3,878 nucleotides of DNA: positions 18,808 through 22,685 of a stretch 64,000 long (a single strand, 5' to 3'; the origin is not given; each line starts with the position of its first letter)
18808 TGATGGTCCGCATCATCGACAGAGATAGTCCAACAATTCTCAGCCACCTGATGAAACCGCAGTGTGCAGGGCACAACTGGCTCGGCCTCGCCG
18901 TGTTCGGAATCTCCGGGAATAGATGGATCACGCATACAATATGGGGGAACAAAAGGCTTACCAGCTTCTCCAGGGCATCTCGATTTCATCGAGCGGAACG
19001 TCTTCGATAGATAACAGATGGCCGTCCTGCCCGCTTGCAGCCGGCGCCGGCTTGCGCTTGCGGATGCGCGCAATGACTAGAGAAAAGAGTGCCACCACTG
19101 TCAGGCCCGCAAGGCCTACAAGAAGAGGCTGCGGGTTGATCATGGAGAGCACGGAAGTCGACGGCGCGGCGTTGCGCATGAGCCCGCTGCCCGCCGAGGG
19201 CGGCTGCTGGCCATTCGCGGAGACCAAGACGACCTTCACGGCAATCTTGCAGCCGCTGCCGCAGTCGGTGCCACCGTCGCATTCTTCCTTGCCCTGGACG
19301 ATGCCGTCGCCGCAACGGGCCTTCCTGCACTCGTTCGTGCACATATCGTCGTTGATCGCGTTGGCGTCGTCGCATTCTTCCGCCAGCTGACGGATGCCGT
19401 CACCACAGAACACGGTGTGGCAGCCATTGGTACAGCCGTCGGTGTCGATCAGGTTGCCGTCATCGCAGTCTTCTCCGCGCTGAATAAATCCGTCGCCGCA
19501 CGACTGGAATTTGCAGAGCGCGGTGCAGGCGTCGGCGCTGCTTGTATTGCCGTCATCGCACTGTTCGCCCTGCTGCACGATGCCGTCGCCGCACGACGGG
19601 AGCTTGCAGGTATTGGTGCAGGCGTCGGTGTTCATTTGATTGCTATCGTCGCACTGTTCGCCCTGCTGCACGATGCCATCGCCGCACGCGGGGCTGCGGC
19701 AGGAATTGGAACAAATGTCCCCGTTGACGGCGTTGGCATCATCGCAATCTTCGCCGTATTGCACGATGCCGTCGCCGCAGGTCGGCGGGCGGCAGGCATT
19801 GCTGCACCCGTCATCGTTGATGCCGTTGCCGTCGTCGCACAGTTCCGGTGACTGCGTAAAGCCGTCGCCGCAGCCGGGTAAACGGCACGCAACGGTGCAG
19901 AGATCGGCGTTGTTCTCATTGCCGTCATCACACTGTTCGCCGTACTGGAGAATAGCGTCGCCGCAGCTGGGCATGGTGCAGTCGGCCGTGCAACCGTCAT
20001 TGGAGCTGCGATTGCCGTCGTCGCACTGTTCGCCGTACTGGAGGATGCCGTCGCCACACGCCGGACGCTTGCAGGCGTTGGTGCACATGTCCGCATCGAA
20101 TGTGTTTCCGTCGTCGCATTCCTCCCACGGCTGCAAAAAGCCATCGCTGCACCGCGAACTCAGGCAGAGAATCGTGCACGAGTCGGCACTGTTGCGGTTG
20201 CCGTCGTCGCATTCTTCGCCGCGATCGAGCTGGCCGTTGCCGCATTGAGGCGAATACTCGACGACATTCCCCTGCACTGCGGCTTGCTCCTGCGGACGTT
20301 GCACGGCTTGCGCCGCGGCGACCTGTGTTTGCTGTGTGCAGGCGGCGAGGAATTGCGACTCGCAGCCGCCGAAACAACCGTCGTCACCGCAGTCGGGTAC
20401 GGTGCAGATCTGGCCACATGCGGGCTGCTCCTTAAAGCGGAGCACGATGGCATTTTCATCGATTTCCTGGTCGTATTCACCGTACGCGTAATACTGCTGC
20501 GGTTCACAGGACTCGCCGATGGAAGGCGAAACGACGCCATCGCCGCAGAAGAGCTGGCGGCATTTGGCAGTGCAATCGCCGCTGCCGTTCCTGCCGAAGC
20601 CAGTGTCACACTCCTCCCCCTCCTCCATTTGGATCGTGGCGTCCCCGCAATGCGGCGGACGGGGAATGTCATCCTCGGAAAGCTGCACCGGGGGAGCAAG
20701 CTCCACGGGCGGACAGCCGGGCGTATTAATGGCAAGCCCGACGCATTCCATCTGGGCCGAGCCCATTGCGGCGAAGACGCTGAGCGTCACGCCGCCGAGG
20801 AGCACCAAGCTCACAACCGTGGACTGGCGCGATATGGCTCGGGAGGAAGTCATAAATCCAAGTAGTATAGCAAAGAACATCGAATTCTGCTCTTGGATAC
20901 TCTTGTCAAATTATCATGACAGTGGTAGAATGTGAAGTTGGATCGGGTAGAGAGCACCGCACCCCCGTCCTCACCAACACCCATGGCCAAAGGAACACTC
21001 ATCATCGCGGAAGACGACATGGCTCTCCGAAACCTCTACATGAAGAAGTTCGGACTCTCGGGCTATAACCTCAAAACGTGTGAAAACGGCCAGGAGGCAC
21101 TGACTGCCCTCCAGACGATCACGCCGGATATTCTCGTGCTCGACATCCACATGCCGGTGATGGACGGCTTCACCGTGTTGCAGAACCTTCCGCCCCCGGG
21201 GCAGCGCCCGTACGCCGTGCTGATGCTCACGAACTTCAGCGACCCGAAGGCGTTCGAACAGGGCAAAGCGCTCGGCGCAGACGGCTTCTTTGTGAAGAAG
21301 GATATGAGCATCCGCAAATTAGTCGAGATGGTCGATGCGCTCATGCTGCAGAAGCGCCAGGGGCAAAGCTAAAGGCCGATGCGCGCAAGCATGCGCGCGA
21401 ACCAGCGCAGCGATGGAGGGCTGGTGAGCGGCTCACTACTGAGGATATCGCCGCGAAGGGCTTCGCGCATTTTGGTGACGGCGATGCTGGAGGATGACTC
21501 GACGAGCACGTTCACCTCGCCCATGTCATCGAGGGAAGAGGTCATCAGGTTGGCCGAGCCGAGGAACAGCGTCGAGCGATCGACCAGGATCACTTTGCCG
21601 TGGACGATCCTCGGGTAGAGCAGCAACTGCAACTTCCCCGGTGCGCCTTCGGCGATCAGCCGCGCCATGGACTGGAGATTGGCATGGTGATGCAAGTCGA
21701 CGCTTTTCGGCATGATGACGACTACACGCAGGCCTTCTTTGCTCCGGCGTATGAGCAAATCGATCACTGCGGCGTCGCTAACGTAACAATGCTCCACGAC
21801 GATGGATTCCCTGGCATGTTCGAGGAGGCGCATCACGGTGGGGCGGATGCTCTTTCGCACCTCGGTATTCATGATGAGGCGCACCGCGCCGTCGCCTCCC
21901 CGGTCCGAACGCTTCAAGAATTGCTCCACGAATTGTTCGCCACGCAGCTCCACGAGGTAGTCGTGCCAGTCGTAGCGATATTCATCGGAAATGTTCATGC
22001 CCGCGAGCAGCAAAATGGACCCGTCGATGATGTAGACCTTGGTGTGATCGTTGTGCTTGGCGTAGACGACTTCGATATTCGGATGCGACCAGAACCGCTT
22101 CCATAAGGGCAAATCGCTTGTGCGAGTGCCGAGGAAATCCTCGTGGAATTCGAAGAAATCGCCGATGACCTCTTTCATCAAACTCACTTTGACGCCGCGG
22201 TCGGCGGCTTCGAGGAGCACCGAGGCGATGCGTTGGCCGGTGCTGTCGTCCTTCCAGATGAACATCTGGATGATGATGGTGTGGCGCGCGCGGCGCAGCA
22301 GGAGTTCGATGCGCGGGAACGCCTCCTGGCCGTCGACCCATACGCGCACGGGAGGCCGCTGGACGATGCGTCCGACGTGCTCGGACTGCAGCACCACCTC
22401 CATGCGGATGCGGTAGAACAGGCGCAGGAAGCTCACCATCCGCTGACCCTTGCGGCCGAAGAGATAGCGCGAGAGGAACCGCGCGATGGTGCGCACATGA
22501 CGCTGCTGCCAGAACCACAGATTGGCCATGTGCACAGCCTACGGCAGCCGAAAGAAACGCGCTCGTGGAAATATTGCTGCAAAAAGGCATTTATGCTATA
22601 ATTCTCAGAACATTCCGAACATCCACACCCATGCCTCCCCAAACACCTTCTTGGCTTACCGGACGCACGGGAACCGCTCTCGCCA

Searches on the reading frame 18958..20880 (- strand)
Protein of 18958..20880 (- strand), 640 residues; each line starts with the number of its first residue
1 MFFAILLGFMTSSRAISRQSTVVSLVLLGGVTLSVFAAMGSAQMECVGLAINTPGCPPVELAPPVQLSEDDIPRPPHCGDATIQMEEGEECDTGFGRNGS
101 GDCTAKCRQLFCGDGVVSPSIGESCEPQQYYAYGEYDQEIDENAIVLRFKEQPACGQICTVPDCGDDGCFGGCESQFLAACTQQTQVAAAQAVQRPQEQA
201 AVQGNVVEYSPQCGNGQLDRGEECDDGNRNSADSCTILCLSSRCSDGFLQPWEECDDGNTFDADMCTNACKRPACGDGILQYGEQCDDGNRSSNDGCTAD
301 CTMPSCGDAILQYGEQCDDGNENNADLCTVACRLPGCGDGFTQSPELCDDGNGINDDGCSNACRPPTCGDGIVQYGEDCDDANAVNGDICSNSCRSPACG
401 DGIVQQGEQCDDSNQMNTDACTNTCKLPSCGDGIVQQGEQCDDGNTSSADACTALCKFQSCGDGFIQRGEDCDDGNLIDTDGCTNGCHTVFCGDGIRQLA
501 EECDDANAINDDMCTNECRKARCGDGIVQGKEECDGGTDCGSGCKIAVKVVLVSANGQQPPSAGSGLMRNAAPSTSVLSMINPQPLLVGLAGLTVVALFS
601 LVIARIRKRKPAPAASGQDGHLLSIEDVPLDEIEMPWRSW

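Call 65: search_protein_families(library=pfam, proteins=[window:18958-20880:-], max_evalue=0.001)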
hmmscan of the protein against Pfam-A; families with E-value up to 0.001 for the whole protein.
window:18958-20880:- (640 aa): 1 family
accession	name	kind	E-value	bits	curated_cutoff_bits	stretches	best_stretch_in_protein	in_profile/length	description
PF13948.11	DUF4215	-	2.8e-59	197.6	27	9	422-457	14-47/47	Domain of unknown function (DUF4215)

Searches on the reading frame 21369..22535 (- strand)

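Call 65: search_protein_families(library=pfam, proteins=[window:21369-22535:-], max_evalue=0.001)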
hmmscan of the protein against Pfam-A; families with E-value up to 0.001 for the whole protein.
window:21369-22535:- (388 aa): 3 families
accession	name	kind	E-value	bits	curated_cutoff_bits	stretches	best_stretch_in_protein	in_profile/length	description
PF13091.12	PLDc_2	-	1.2e-29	103.3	27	2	235-350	2-120/132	PLD-like domain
PF00614.28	PLDc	-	8.1e-08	32.4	21.9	0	308-331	2-25/28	Phospholipase D Active site motif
PF13090.12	PP_kinase_C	-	0.00084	19.3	25.8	0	222-349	8-130/172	Polyphosphate kinase C-terminal domain 2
